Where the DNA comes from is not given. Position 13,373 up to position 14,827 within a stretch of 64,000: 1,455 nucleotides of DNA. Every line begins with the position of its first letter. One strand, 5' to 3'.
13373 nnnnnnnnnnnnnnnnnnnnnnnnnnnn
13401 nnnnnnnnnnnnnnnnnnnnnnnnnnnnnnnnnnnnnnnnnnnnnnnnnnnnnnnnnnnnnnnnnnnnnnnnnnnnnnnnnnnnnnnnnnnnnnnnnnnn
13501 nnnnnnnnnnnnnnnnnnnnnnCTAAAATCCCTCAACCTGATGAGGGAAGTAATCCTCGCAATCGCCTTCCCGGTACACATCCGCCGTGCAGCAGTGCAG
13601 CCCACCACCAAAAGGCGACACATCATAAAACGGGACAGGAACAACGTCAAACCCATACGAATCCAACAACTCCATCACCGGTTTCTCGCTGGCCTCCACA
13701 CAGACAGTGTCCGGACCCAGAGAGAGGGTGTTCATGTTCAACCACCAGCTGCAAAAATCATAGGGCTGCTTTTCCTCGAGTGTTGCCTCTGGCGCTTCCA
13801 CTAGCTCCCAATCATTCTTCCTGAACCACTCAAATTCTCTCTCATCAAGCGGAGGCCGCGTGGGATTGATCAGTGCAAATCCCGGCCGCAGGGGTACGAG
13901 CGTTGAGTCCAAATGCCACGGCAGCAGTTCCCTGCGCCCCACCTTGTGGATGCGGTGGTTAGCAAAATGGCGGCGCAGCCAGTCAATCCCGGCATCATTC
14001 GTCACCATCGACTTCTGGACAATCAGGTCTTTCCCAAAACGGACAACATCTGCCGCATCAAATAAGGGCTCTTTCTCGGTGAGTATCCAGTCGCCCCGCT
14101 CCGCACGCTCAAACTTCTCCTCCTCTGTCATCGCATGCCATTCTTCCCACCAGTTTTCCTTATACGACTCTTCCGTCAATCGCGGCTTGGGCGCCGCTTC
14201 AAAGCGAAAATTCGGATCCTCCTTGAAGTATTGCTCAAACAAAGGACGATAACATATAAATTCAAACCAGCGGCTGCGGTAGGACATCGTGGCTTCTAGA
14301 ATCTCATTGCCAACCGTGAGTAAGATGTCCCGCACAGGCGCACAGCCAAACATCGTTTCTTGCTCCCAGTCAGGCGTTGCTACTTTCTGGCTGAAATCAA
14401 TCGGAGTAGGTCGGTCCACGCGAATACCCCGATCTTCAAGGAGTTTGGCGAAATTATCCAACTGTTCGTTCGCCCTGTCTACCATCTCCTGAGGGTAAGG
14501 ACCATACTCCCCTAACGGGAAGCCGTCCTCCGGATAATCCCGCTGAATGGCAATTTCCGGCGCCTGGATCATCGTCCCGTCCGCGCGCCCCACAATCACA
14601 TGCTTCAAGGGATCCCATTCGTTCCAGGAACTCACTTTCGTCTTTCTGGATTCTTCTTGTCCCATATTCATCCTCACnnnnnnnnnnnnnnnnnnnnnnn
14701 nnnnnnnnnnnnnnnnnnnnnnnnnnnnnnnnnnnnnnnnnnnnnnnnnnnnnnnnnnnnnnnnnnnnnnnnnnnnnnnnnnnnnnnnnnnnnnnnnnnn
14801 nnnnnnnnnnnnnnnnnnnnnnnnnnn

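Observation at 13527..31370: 1,514-bp direct repeat duplicates an AGAT-like gene together with its leader and promoter, 16,330 bp apart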

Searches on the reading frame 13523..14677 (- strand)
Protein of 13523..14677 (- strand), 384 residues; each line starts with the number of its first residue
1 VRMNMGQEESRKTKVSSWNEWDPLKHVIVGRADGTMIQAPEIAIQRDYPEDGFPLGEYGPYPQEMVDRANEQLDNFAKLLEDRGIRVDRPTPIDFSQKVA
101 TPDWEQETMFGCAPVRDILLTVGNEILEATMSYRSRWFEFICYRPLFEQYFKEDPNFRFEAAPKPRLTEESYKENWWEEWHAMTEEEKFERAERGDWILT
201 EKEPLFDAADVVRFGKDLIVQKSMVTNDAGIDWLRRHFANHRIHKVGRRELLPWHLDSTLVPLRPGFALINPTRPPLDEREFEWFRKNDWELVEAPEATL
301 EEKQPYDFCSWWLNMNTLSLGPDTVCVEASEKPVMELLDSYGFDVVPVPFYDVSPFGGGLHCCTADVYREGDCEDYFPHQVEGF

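Call 6: search_protein_families(library=pfam, proteins=[window:13523-14677:-])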
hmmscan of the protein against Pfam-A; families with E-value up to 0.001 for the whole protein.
window:13523-14677:- (384 aa): 1 family
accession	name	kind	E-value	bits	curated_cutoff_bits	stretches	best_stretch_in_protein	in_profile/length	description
PF02274.22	ADI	-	2.6e-05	23.9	22.8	1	283-369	295-377/377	Arginine deiminase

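Call 8: search_protein_families(library=ncbifam, proteins=[window:13523-14677:-], max_evalue=0.00001)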
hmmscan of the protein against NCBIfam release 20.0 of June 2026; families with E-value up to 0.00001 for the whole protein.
window:13523-14677:- (384 aa): 0 families

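Call 9: search_solved_structures(query=window:13523-14677:-, max_evalue=0.01)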
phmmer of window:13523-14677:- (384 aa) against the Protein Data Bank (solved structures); distinct sequences matched with E-value up to 0.01: 7.
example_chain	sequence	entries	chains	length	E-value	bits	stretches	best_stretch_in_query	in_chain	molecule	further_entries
1jdx_A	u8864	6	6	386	2.3e-77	263.8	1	13-377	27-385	PROTEIN (L-ARGININE:GLYCINE AMIDINOTRANSFERASE)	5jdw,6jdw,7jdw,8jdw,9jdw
1jdw_A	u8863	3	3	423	3.1e-77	263.3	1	13-377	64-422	L-ARGININE:GLYCINE AMIDINOTRANSFERASE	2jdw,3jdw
4jdw_A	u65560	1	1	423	5.5e-76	259.2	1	13-377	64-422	L-ARGININE:GLYCINE AMIDINOTRANSFERASE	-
2jdx_A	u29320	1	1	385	1.2e-75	258.1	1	13-377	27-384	PROTEIN (L-ARGININE:GLYCINE AMIDINOTRANSFERASE)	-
6u1r_A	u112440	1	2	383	4.4e-67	229.9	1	14-377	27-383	SxtG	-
5wpi_A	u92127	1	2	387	3.7e-61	210.3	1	14-376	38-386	HsvA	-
1bwd_A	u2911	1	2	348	9.9e-59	202.4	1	14-376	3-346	PROTEIN (INOSAMINE-PHOSPHATE AMIDINOTRANSFERASE)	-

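Call 10: find_homologous_proteins(query=window:13523-14677:-, max_evalue=1e-20)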
Query window:13523-14677:- (384 aa): 3107 proteins with E <= 1e-20 among 5514 candidates; the best 120 are listed.
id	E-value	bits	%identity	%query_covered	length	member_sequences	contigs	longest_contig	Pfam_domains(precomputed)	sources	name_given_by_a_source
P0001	1.3e-256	869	95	98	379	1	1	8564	PF02274.23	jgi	-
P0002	1.5e-256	869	94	99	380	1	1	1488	-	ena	-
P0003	2.8e-234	796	85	98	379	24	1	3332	-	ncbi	-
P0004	9.9e-229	777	84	99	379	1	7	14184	-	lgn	-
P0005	1.1e-228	777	84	99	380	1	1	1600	PF02274.23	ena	-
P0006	2.8e-228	776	83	98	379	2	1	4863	PF02274.23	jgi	-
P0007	6.3e-228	775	84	98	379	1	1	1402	PF02274.23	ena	-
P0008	2.3e-227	773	84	98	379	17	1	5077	-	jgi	jgi:glycine amidinotransferase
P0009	5.4e-227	772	83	98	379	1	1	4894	-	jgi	jgi:glycine amidinotransferase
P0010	6.6e-227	771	83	98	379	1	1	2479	-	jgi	jgi:glycine amidinotransferase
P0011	3.0e-224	762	82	98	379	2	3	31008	PF02274.23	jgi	jgi:glycine amidinotransferase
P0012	2.7e-222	756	80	98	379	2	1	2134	PF02274.23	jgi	jgi:glycine amidinotransferase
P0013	6.3e-222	755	82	98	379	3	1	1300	-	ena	-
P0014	1.0e-221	754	82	98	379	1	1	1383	-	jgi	jgi:glycine amidinotransferase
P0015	2.4e-221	753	83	97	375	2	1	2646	-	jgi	jgi:glycine amidinotransferase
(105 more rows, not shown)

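Call 11: find_related_loci(query=window:13523-14677:-, collection=genome_contigs, flank=10000)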
Query window:13523-14677:- (384 aa) in genome_contigs; peptide patterns used: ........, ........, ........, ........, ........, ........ (x = any residue, [..] = any of these).
123 stretches matched a pattern; 96 encode a relative of the query (tblastn E <= 1e-3); the best 80 are kept; 80 distinct loci.
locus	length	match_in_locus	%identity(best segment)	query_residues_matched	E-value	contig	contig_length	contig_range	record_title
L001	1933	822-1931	86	8-377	0e+0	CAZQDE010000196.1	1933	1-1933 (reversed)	MAG TPA_asm: uncultured Anaerolineaceae bacterium isolate binchicken_co19_417 genome assembly, contig: NODE_117378_lengt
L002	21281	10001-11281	83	4-384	0e+0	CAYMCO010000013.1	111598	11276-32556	MAG TPA_asm: uncultured Anaerolineaceae bacterium isolate SRP323688_co1_47 genome assembly, contig: NODE_344_length_1115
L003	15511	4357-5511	83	4-384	0e+0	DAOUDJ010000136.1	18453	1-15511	MAG TPA_asm: Anaerolineales bacterium isolate M42_98 k117_1811005, whole genome shotgun sequence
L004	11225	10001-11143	82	4-384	0e+0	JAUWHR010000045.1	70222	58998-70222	MAG: Anaerolineae bacterium isolate CSMAG_2273 CSMAG_2273_k141_75038_length_70222_cov_17.4737, whole genome shotgun sequ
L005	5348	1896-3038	75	2-384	0e+0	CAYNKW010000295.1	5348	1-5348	MAG TPA_asm: uncultured Anaerolineae bacterium isolate SRP068000_co1_68 genome assembly, contig: NODE_36046_length_5348_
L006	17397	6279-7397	68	12-384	2e-177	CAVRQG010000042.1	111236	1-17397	MAG: uncultured delta proteobacterium isolate MFD03804.bin.2.134 genome assembly, contig: contig_7058, whole genome shot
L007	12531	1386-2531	66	3-384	8e-169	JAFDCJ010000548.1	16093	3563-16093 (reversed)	MAG: Deltaproteobacteria bacterium isolate MB3D_Bin_18 MB3D_Bin_18_MB3D_0306_000004291483, whole genome shotgun sequence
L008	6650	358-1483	75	8-384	2e-174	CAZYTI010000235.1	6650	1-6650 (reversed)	MAG TPA_asm: uncultured bacterium isolate binchicken_co97_67 genome assembly, contig: NODE_41539_length_6650_cov_4.33874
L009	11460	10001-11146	64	3-384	6e-163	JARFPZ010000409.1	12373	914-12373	MAG: Desulfosarcina sp. isolate MAG_Ve_Sed_11 k141_4338473, whole genome shotgun sequence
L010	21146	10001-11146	65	3-384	5e-163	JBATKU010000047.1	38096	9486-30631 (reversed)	MAG: Desulfobacterales bacterium isolate MFD10234_ilm_asm_bin6 k127_282305, whole genome shotgun sequence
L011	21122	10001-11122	64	12-384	4e-161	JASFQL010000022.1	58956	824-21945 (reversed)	MAG: Anaerolineales bacterium isolate D0819S20remetaG_Bin_326 D0819S20remetaG_FD_scaffold_73_c1, whole genome shotgun se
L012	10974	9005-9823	81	66-338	2e-149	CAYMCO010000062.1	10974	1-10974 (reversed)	MAG TPA_asm: uncultured Anaerolineaceae bacterium isolate SRP323688_co1_47 genome assembly, contig: NODE_9016_length_109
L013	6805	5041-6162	61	9-384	2e-149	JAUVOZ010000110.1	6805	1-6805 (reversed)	MAG: Anaerolineae bacterium isolate CSMAG_649 CSMAG_649_k141_2076455_length_6805_cov_15.4574, whole genome shotgun seque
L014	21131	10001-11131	56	4-380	6e-145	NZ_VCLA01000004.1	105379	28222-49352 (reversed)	Streptomyces jumonjinensis strain NRRL 5741 NODE_41_length_105331_cov_35.328335, whole genome shotgun sequence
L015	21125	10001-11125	57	6-380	2e-144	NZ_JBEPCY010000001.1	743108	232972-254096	Streptomyces sp. NPDC000594 NPDC000594_44_C8.ctg-0001, whole genome shotgun sequence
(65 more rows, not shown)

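Call 15: find_encoding_contigs(protein=P0001, flank=10000)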
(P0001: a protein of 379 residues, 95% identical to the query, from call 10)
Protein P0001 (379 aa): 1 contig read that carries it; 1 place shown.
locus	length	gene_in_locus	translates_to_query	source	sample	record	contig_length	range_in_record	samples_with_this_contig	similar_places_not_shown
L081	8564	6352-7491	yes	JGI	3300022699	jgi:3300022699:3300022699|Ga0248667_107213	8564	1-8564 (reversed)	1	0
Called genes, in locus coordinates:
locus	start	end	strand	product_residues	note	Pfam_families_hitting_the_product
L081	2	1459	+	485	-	?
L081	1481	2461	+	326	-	PF00291:PALP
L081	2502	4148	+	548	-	PF00144:Beta-lactamase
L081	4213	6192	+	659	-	PF00930:DPPIV_N (faint), PF26550:Tricorn_2nd, PF07676:PD40, PF26549:Tricorn_N, PF02129:Peptidase_S15 (weak), PF01738:DLH (weak), PF20434:BD-FAE, PF00326:Peptidase_S9, +1 more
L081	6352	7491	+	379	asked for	PF02274:ADI (faint)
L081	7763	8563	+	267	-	?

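Call 16: find_encoding_contigs(protein=P0002, flank=10000)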
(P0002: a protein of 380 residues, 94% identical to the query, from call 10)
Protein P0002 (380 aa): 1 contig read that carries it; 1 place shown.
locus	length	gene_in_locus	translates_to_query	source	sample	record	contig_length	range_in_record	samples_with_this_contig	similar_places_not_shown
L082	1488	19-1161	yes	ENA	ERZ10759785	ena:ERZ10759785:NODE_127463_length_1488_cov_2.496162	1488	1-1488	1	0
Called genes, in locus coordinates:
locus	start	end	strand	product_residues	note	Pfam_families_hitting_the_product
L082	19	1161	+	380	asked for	-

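Call 23: find_related_loci(query=window:13523-14677:-, collection=metagenome_contigs, flank=10000)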
Query window:13523-14677:- (384 aa) in metagenome_contigs; peptide patterns used: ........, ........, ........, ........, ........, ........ (x = any residue, [..] = any of these).
176 stretches matched a pattern; 145 encode a relative of the query (tblastn E <= 1e-3); the best 80 are kept; 80 distinct loci.
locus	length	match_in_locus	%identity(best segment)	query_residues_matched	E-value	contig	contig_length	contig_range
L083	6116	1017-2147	86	8-384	0e+0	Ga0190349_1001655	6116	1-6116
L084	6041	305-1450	85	2-384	0e+0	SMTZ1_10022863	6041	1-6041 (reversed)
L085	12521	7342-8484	83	3-384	0e+0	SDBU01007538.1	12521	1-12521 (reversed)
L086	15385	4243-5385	83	3-384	0e+0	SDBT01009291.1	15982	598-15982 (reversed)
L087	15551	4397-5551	83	4-384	0e+0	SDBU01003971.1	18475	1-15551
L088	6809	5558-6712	82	4-384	0e+0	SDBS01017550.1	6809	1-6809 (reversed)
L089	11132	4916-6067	79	1-384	0e+0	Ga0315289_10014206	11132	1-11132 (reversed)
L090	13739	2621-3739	80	12-384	0e+0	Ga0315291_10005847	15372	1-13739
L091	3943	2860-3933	83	4-361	0e+0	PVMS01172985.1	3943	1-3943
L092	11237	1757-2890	76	8-384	0e+0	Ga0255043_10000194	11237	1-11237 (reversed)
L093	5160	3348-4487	75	4-384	0e+0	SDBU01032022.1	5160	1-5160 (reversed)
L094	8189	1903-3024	71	10-384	0e+0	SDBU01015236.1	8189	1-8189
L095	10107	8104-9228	67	10-384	3e-180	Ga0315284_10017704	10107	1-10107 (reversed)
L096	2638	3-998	76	52-384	0e+0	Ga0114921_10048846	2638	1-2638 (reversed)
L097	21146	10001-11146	66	3-384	4e-169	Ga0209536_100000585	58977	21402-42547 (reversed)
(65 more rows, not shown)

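Call 40: list_cluster_members(proteins=[window:13526-14677:-, window:13526-14671:-, window:13526-14665:-, P0121])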
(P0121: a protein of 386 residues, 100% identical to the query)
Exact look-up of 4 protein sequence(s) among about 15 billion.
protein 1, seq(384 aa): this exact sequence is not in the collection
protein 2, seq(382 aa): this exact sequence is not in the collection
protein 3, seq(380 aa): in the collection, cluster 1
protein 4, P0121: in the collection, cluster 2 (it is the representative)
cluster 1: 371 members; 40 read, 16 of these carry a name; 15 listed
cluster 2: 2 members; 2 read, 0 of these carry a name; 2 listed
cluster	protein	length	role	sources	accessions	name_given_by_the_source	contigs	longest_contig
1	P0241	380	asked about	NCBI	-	-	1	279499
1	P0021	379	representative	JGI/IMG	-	-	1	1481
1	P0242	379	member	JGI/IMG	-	glycine amidinotransferase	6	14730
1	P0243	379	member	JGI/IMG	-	glycine amidinotransferase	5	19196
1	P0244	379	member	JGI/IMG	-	glycine amidinotransferase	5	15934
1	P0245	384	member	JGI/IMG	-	glycine amidinotransferase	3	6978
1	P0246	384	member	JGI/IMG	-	glycine amidinotransferase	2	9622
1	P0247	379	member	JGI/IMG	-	glycine amidinotransferase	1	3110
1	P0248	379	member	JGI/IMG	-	glycine amidinotransferase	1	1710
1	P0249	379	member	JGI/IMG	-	glycine amidinotransferase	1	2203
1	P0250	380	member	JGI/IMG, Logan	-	glycine amidinotransferase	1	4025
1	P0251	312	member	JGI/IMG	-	glycine amidinotransferase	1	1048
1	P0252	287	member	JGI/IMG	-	glycine amidinotransferase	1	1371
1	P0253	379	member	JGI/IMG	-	glycine amidinotransferase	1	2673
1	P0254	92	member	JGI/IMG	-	glycine amidinotransferase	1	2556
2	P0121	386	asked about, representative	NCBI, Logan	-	-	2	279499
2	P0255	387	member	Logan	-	-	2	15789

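Call 41: find_encoding_contigs(protein=P0241, flank=3000, max_places=10)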
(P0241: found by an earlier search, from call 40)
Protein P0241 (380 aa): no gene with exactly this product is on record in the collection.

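Call 42: find_encoding_contigs(protein=P0255, flank=10000, max_places=10)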
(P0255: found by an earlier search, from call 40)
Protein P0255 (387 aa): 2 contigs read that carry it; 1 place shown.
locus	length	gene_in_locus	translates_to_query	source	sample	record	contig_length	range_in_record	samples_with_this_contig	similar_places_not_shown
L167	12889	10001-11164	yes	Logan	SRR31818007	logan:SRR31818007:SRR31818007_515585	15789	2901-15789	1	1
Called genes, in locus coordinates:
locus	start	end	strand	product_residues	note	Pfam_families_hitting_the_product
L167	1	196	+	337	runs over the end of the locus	PF19300:BPD_transp_1_N (weak), PF00528:BPD_transp_1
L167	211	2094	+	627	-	PF12911:OppC_N, PF00528:BPD_transp_1, PF00005:ABC_tran, PF13304:AAA_21 (weak), PF08352:oligo_HPY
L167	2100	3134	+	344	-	PF00005:ABC_tran, PF08352:oligo_HPY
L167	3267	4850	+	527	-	PF07969:Amidohydro_3, PF01979:Amidohydro_1 (weak)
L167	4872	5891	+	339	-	PF00291:PALP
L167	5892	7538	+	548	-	PF00144:Beta-lactamase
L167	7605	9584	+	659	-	PF00930:DPPIV_N (faint), PF26550:Tricorn_2nd, PF26549:Tricorn_N, PF07676:PD40, PF26549:Tricorn_N (weak), PF02129:Peptidase_S15 (weak), PF20434:BD-FAE, PF00326:Peptidase_S9, +1 more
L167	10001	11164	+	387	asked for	PF01546:Peptidase_M20, PF07687:M20_dimer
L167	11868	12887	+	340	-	?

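Call 50: find_encoding_contigs(protein=P0004, flank=10000, max_places=8)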
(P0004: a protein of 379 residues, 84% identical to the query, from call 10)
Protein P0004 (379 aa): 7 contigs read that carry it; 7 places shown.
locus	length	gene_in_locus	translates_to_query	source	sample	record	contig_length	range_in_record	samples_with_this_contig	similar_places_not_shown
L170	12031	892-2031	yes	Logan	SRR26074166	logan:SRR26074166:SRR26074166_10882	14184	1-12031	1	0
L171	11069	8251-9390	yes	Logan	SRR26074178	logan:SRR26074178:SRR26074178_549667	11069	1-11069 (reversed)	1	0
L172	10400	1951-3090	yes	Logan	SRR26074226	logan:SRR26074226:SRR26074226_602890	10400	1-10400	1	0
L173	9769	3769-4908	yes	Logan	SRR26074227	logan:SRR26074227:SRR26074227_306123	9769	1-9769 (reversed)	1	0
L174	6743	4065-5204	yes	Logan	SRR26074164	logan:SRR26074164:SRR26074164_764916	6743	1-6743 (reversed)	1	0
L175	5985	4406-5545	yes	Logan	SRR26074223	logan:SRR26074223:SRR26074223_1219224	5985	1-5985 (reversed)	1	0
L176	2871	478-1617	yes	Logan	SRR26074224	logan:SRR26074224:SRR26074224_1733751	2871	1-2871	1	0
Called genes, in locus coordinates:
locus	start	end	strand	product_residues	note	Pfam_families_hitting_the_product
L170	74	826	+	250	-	PF00392:GntR, PF07729:FCD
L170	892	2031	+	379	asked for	-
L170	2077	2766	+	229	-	PF00144:Beta-lactamase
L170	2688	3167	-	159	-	PF14526:Cass2 (weak)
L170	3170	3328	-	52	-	-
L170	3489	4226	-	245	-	PF14329:DUF4386 (weak)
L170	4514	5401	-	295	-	PF02517:Rce1-like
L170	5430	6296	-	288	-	PF00106:adh_short, PF08659:KR, PF13561:adh_short_C2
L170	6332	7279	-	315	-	PF12801:Fer4_5 (faint), PF12838:Fer4_7 (faint)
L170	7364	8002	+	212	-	PF00440:TetR_N, PF14278:TetR_C_8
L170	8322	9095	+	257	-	PF01022:HTH_5, PF12840:HTH_20, PF01451:LMWPc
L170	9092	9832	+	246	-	PF00149:Metallophos, PF12850:Metallophos_2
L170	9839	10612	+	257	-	PF00230:MIP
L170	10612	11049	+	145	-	PF01451:LMWPc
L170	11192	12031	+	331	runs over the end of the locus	PF08240:ADH_N, PF00107:ADH_zinc_N, PF13602:ADH_zinc_N_2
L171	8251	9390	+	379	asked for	-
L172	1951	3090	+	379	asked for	-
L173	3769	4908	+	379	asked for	-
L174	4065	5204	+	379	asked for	-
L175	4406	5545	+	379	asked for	-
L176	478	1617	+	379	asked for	-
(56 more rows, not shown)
